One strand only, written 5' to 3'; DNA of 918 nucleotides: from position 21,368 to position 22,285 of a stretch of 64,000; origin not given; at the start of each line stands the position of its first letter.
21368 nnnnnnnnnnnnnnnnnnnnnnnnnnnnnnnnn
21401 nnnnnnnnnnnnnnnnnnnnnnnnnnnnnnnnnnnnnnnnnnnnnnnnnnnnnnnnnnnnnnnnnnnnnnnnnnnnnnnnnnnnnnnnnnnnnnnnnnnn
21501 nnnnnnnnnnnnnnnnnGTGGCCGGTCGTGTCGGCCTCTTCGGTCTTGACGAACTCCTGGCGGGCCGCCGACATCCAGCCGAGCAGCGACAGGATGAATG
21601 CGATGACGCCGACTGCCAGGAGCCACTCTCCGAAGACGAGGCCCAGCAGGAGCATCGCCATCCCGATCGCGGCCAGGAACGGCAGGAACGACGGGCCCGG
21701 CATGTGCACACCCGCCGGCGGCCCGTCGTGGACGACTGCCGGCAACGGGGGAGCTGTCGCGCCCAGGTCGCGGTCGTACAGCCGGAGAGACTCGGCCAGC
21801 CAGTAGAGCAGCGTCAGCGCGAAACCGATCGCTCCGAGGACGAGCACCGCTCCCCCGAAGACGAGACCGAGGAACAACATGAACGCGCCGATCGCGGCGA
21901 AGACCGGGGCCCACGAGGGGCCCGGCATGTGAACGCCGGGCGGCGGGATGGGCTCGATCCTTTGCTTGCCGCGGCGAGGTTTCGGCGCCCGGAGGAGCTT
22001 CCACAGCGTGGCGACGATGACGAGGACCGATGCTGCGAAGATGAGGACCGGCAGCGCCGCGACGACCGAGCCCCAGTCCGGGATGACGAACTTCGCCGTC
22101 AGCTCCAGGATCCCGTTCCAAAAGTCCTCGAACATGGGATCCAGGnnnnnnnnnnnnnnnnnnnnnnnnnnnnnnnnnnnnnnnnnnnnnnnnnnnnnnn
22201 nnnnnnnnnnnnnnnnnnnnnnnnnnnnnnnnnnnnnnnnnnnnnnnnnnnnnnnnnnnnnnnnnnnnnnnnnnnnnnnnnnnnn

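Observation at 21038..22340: Split and duplicated CtaF-like anchor fused to a second cupredoxin, inside the cox operon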

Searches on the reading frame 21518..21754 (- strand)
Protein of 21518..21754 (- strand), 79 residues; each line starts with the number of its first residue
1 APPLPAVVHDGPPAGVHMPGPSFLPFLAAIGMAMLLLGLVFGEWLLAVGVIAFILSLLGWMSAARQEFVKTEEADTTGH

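Call 10: search_protein_families(library=pfam, proteins=[window:21518-21754:-], max_evalue=10)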
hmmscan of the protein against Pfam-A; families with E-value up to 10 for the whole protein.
seq(79 aa): 6 families
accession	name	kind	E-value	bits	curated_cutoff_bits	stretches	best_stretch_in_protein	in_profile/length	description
PF12270.13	Cyt_c_ox_IV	-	2.6e-07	31.2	26.9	1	15-61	78-123/132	Cytochrome c oxidase subunit IV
PF19744.4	DUF6232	-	0.17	12.7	27.4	1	23-62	36-79/117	Family of unknown function (DUF6232)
PF11239.13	DUF3040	-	0.17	12.6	24.7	1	26-55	50-80/84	Protein of unknown function (DUF3040)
PF13567.11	DUF4131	-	0.17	12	31.6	1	23-67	5-52/165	Domain of unknown function (DUF4131)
PF15125.11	TMEM238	-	0.85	10.3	27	1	28-61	14-51/64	TMEM238 protein family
PF00335.26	Tetraspanin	-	2.3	8.3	32.1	1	44-66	49-71/225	Tetraspanin family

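Call 22: search_solved_structures(query=A2, max_evalue=10, show_alignments=5)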
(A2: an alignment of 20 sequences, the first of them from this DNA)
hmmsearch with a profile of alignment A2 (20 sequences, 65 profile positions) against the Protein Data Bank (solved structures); distinct sequences matched with E-value up to 10: 15.
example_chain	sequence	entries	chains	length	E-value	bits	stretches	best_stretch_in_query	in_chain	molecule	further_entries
1m56_C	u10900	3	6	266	0.014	18.7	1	10-58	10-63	CYTOCHROME C OXIDASE | Cytochrome c oxidase polypeptide III (Cytochrome AA3 subunit 3)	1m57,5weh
7o37_c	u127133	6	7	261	0.04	17.2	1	9-60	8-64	Cytochrome c oxidase subunit 3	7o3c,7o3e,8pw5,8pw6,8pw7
6koc_A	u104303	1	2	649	0.045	17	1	9-51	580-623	AA3-600 quinol oxidase subunit I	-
6kob_A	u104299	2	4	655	0.045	17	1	9-51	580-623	AA3-600 quinol oxidase subunit I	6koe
5j4z_BC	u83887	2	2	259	0.38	14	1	9-60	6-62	Cytochrome c oxidase subunit 3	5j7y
5xdx_C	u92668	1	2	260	0.56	13.5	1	9-60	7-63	Cytochrome c oxidase subunit 3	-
1occ_C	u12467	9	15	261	0.57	13.5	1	9-60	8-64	CYTOCHROME C OXIDASE | Cytochrome c oxidase subunit 3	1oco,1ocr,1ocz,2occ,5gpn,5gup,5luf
1v54_C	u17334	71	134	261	0.57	13.5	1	9-60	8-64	Cytochrome c oxidase polypeptide III | Cytochrome c oxidase subunit 3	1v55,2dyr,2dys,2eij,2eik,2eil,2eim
5b1b_C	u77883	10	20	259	0.6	13.4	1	9-60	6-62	Cytochrome c oxidase subunit 3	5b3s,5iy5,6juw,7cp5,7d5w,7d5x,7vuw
5z62_C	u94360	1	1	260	0.67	13.2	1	9-60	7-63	Cytochrome c oxidase subunit 3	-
9i6f_C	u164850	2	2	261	0.68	13.2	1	9-60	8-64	Cytochrome c oxidase subunit 3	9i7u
9w2z_C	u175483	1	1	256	0.72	13.1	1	9-60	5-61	Cytochrome c oxidase subunit 3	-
8d4t_P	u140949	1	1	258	0.73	13.1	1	9-60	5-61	Cytochrome c oxidase subunit 3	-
8zo8_C3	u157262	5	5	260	0.97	12.7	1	9-60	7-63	Cytochrome c oxidase subunit 3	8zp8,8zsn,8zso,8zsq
8ugh_4C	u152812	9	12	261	0.98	12.7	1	9-60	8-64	Cytochrome c oxidase subunit 3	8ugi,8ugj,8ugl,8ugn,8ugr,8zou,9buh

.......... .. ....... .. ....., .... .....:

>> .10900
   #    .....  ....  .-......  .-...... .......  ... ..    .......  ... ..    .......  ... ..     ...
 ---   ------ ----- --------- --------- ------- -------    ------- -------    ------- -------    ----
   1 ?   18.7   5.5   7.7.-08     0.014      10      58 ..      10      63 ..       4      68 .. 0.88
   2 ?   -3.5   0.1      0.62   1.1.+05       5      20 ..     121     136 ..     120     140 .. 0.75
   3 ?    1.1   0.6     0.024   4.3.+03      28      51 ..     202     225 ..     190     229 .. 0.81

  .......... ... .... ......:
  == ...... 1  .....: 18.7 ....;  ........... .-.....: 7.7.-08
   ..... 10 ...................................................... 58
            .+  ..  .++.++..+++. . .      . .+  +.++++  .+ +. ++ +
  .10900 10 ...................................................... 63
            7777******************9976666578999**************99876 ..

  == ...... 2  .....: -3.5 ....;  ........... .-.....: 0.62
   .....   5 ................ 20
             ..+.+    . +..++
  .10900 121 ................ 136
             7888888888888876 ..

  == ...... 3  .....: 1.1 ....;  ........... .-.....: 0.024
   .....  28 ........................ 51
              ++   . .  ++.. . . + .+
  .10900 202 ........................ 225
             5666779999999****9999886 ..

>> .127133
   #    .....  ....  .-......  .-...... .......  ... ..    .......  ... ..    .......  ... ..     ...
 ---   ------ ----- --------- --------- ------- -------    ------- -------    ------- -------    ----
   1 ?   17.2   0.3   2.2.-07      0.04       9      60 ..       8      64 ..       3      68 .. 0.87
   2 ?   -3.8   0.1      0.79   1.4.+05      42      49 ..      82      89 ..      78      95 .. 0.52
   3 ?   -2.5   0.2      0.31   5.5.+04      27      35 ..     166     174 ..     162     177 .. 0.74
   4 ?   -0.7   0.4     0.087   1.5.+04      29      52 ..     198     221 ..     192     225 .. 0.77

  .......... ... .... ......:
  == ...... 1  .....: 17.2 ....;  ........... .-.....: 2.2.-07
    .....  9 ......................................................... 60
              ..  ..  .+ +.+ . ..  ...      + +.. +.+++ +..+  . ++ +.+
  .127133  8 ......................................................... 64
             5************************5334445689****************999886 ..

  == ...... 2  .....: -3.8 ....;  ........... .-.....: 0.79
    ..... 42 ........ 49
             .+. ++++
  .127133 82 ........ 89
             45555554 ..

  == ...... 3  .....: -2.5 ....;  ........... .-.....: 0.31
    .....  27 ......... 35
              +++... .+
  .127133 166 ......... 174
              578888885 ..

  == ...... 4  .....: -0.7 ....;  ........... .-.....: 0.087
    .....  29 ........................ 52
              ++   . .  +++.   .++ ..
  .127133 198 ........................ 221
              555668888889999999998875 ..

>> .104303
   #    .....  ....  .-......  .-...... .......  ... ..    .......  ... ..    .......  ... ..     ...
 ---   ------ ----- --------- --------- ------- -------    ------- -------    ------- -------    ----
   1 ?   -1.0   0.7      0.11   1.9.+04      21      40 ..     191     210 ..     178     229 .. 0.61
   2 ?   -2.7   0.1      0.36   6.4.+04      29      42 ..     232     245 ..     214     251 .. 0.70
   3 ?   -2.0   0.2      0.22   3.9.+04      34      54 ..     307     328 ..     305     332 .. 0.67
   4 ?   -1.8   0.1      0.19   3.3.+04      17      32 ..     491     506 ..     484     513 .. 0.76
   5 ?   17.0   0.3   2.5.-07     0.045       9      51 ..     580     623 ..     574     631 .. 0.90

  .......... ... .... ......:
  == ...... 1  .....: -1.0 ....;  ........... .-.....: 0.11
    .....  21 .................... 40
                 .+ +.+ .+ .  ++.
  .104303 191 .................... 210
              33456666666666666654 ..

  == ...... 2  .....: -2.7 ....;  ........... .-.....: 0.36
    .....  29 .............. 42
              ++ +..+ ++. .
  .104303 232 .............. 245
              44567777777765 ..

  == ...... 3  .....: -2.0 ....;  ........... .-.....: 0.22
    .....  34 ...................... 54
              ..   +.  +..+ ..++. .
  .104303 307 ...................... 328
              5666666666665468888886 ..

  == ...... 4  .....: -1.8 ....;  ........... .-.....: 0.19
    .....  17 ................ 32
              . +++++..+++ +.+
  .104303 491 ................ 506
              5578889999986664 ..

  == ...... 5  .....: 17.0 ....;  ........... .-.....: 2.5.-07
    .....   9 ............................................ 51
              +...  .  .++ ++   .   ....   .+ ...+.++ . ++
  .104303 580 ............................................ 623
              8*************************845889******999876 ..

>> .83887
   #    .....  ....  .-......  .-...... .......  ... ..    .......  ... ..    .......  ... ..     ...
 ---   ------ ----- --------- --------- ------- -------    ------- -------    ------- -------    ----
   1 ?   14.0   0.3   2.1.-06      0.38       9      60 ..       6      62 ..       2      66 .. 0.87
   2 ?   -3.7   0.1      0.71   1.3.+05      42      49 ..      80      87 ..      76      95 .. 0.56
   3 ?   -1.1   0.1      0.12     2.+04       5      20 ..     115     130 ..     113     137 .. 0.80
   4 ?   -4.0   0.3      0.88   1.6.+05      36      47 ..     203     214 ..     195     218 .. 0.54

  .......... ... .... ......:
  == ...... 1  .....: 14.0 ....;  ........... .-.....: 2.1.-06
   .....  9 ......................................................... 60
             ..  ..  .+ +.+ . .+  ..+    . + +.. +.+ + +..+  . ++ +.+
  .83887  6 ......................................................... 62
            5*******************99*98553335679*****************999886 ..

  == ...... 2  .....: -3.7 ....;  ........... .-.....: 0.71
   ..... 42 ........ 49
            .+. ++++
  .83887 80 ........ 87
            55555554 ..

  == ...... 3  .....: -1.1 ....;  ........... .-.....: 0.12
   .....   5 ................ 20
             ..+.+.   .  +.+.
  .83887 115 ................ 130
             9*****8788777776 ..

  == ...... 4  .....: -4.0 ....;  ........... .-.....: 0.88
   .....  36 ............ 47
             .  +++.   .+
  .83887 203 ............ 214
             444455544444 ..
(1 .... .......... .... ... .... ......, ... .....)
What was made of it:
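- On Subunit III helix 1-2 module (COX3 N-terminus): All 15 PDB hits fall on this element (call 22). Best E=0.014 (1m56_C), the others 0.04-1 (call 22).
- Closest known: Helices 1-2 of canonical 7-TM subunit III. Same: These elements are the only PDB hits of the hairpin profile (call 22).
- The motif aligns in register (call 22).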

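Call 33: search_protein_representatives(alignment_id=A2)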
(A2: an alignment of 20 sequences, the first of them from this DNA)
Query: 20 sequences, 65 profile positions. Proteins with E-value up to 0.001 (for the whole library): 541; up to 1e-10: 162; up to 1e-30: 23. The best 150 are listed.
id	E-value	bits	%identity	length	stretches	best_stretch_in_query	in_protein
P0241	1.5e-53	194.8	-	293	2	1-64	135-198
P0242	1.7e-52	191.3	-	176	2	1-56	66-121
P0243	3.7e-52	190.3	-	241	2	1-64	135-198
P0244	5.0e-52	189.9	-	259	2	2-64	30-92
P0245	3.8e-51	187.1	-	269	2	1-64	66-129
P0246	3.9e-51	187.0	-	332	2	1-64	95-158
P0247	1.4e-48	178.9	-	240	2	3-63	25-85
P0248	5.5e-48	176.9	-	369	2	1-64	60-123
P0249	1.2e-47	175.8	-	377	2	1-64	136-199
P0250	5.8e-46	170.5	-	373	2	2-64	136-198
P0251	9.6e-44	163.3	-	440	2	1-59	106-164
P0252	8.8e-41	153.9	-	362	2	1-64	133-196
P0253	2.1e-39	149.4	-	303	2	1-63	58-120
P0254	1.6e-37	143.4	-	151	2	11-64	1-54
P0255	1.8e-37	143.3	-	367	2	1-63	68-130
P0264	1.8e-30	120.8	-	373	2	3-63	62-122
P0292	1.2e-22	95.8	-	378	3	4-64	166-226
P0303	1.3e-20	89.3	-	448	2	4-61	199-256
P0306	2.0e-20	88.6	-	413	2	9-64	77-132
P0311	6.2e-20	87.1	-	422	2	4-64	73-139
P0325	1.4e-18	82.8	-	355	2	5-63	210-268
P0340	3.7e-17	78.2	-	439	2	4-64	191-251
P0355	3.7e-15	71.8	-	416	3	7-62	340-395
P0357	4.7e-15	71.4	-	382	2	3-63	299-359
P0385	7.4e-12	61.2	-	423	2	2-61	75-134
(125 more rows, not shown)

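Call 66: list_cluster_members(proteins=[P0306, P0355, P0385, P0325, P0357, P0311, P0340, P0303, P0292, P0264])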
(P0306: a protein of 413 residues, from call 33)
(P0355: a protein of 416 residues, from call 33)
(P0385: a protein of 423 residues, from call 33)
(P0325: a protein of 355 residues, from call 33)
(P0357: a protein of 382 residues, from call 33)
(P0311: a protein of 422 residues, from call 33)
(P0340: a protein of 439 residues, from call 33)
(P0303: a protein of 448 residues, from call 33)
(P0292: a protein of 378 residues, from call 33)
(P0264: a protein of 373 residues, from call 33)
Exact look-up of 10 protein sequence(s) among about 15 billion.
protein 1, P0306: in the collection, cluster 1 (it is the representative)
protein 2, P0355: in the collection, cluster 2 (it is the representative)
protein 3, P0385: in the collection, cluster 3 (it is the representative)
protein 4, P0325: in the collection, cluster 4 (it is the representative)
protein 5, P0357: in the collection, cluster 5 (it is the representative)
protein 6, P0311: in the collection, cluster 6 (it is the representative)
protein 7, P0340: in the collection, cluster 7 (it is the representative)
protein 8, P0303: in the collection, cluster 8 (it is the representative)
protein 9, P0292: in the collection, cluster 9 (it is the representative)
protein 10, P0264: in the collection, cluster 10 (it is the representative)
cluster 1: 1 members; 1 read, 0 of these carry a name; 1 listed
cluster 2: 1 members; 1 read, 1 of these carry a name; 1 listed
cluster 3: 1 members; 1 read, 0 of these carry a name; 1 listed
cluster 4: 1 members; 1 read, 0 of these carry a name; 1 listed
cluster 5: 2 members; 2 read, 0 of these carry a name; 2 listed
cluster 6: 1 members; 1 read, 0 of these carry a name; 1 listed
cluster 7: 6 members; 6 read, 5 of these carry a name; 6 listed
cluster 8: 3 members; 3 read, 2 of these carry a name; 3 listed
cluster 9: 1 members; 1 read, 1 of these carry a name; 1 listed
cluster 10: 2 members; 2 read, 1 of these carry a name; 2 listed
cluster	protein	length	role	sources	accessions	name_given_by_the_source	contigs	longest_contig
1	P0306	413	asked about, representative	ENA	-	-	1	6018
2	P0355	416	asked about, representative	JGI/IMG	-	hypothetical protein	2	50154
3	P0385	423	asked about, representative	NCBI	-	-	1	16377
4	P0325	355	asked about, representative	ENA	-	-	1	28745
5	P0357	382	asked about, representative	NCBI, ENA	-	-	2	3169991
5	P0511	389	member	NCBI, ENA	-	-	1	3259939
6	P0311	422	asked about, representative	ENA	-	-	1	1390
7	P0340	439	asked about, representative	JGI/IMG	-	plastocyanin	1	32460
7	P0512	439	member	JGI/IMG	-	plastocyanin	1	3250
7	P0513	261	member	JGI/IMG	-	plastocyanin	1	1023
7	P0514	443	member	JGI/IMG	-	plastocyanin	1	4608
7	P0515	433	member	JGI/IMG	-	plastocyanin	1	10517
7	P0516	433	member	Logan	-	-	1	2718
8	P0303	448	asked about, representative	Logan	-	-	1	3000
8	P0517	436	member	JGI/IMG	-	plastocyanin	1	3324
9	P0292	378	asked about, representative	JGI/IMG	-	plastocyanin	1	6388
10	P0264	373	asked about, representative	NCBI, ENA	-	-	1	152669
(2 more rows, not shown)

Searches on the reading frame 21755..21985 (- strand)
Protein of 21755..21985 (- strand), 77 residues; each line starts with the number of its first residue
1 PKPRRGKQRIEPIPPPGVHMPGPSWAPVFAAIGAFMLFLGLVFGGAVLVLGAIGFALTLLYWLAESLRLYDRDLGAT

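Call 10: search_protein_families(library=pfam, proteins=[window:21755-21985:-], max_evalue=10)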
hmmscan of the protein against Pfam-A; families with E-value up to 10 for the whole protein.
seq(77 aa): 2 families
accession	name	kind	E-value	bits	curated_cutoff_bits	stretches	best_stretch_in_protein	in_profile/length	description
PF12270.13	Cyt_c_ox_IV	-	0.028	15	26.9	1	22-65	82-125/132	Cytochrome c oxidase subunit IV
PF11239.13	DUF3040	-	0.14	12.9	24.7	1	25-59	47-79/84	Protein of unknown function (DUF3040)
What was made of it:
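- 21764..21952 (-): p365 aa 62-124: hairpin A (TM2-3). It is preceded on the cytoplasmic side by the invariant motif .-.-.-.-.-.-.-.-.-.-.. PF12270 15 bits at model 82-125 (call 10).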

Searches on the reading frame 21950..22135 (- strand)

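Call 10: search_protein_families(library=pfam, proteins=[window:21950-22135:-], max_evalue=10)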
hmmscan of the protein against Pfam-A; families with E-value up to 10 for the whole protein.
seq(62 aa): 2 families
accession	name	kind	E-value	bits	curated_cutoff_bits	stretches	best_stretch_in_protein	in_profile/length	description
PF10823.13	DUF2568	-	0.011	16.4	24.2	1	9-55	5-53/92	Protein of unknown function (DUF2568)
PF15841.10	TMEM239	-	0.012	16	27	1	24-48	116-140/155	Transmembrane protein 239 family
